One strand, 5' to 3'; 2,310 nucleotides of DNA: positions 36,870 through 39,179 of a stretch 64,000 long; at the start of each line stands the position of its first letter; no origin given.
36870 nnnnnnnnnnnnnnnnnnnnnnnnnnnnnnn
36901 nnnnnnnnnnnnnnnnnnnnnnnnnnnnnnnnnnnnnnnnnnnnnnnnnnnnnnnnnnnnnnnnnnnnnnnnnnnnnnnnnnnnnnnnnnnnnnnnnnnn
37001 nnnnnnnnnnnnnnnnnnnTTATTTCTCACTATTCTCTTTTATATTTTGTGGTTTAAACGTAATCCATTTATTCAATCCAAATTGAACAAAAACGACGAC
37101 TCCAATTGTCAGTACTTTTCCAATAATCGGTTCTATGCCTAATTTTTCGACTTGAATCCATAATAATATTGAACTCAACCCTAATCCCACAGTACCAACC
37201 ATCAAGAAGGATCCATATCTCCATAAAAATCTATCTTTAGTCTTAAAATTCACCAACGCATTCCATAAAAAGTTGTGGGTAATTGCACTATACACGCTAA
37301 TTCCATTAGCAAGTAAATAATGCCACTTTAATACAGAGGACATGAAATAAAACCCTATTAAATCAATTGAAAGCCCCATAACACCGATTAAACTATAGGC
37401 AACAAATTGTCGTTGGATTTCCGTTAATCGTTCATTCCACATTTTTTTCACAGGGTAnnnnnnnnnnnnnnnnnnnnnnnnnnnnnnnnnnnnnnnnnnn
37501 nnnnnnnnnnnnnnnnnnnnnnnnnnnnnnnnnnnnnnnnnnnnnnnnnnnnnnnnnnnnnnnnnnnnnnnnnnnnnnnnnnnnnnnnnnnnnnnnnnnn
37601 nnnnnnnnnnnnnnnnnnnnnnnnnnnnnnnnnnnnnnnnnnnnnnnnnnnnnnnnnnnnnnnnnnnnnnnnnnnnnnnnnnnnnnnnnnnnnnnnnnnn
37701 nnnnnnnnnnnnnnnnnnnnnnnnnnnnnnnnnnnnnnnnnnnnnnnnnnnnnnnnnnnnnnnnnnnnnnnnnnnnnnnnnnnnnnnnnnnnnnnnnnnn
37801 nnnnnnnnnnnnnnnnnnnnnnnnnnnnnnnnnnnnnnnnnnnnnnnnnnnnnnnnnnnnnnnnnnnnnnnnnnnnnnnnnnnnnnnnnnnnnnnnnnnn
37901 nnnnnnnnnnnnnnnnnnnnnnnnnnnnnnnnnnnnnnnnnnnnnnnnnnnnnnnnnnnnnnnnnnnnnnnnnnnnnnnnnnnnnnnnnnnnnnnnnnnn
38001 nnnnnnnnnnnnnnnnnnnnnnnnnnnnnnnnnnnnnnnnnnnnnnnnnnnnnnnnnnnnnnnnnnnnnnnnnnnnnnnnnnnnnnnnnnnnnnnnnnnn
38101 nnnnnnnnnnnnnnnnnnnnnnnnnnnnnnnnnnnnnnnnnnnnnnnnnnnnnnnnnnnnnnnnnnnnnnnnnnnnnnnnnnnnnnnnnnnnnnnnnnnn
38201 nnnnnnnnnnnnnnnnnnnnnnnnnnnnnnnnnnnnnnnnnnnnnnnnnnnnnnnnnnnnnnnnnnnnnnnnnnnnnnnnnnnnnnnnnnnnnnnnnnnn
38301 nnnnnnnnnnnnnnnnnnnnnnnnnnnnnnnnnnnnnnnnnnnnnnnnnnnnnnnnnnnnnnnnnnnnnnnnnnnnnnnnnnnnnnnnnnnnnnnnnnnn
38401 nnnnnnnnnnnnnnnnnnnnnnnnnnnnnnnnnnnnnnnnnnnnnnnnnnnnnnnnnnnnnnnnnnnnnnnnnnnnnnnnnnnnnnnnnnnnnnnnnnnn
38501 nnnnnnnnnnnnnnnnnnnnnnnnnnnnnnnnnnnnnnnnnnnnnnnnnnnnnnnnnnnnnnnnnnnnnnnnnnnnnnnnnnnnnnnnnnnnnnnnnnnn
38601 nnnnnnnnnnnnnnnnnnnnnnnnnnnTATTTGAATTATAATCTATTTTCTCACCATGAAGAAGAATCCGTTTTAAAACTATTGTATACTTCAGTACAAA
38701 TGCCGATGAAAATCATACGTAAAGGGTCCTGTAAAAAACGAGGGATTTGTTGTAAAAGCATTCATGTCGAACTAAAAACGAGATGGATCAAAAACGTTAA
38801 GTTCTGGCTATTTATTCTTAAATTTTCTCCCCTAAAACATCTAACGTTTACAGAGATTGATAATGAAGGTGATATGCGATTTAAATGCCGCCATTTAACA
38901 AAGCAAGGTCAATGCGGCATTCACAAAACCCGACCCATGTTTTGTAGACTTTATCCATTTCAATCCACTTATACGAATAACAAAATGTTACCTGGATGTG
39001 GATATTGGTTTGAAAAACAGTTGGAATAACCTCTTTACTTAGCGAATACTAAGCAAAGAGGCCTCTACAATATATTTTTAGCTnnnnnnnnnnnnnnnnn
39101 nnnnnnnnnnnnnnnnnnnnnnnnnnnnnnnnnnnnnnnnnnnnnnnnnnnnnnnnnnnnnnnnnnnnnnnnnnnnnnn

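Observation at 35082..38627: Gtr-type three-component glycosylation module coupled to UDP-galactopyranose mutase (galactofuranose decoration)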

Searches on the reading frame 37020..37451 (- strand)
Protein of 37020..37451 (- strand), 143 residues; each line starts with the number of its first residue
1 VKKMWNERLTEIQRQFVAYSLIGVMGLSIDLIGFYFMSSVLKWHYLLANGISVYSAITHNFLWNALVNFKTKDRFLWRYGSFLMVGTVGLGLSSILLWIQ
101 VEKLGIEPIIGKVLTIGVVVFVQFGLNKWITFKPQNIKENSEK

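Call 3: search_protein_families(library=pfam, proteins=[window:37020-37451:-], max_evalue=0.01)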
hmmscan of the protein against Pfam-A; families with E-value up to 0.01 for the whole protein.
window:37020-37451:- (143 aa): 1 family
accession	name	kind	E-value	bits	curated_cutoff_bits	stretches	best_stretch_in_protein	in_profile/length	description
PF04138.20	GtrA_DPMS_TM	-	1.5e-20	73.9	26.1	1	19-132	2-117/117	GtrA/DPMS, transmembrane domain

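Call 4: search_protein_families(library=ncbifam, proteins=[window:37020-37451:-], max_evalue=0.01)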
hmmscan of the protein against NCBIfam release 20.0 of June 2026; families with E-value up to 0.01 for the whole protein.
window:37020-37451:- (143 aa): 1 family
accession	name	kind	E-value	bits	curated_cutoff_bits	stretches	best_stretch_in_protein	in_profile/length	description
NF033872.1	SidA_fam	subfamily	0.0017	17.3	60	1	81-140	301-360/379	T4SS effector SidA family protein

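Call 70: search_solved_structures(query=window:37020-37451:-, max_evalue=10, show_alignments=1)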
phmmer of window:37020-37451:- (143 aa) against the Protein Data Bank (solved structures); distinct sequences matched with E-value up to 10: 0.

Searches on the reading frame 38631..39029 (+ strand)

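Call 3: search_protein_families(library=pfam, proteins=[window:38631-39029:+], max_evalue=0.01)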
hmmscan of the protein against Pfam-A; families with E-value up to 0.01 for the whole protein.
window:38631-39029:+ (132 aa): 1 family
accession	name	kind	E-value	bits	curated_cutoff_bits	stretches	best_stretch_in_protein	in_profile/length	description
PF03692.20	CxxCxxCC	-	2.7e-09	38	23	1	34-123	2-84/85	Putative zinc- or iron-chelating domain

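Call 4: search_protein_families(library=ncbifam, proteins=[window:38631-39029:+], max_evalue=0.01)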
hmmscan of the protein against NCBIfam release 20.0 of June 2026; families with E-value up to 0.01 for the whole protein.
window:38631-39029:+ (132 aa): 0 families
